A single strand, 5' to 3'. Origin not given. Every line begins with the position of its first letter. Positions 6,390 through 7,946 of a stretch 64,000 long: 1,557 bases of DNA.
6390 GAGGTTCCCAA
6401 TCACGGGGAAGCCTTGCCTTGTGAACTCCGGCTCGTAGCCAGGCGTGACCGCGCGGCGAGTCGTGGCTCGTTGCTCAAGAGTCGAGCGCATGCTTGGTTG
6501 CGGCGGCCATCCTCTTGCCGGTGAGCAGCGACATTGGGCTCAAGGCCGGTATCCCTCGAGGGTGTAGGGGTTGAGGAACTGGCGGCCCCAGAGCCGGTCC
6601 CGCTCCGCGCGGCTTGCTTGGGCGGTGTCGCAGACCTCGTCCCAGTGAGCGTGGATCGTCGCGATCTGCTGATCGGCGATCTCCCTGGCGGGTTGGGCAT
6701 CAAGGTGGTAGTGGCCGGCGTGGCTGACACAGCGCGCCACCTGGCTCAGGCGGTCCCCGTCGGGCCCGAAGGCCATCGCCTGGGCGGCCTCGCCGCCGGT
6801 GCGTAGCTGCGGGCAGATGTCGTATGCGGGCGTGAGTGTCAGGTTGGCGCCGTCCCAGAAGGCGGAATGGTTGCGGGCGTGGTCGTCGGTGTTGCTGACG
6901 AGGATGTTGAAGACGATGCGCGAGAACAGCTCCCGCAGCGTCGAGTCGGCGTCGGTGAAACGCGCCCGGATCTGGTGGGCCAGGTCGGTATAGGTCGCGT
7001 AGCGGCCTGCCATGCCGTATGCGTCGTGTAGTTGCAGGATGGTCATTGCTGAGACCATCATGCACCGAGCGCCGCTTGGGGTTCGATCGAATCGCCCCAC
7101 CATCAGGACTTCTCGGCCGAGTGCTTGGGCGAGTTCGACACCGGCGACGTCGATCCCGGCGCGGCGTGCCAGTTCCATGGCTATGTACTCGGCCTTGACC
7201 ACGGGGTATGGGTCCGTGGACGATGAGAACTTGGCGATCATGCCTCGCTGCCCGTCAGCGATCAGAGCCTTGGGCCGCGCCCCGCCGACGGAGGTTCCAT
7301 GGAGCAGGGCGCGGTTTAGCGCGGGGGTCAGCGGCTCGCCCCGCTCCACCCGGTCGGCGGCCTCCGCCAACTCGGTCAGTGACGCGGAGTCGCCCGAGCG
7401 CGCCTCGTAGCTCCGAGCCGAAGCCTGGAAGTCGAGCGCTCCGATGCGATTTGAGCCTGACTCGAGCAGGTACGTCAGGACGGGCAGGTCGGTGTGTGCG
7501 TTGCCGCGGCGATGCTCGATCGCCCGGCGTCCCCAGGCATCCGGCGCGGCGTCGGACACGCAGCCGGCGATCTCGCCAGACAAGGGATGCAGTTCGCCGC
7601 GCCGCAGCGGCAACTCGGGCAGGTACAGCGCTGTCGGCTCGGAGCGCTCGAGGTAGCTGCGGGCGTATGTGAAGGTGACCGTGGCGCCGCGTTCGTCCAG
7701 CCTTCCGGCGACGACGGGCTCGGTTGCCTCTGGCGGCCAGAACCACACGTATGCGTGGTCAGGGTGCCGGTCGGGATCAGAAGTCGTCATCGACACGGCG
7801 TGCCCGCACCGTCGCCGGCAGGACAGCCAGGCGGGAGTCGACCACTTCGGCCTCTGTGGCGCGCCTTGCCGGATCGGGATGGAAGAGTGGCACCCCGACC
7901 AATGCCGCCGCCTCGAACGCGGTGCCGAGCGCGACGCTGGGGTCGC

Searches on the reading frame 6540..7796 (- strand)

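Call 90: search_protein_families(library=pfam, proteins=[window:6540-7796:-], max_evalue=0.001)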
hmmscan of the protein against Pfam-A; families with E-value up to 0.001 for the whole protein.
window:6540-7796:- (418 aa): 2 families
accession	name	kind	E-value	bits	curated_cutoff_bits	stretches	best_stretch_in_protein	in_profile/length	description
PF07804.18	HipA_C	-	5.6e-48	163.9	30.5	1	168-385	1-213/213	HipA-like C-terminal domain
PF13657.11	Couple_hipA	-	6.8e-07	30.2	22.5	1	29-123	9-98/99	HipA N-terminal domain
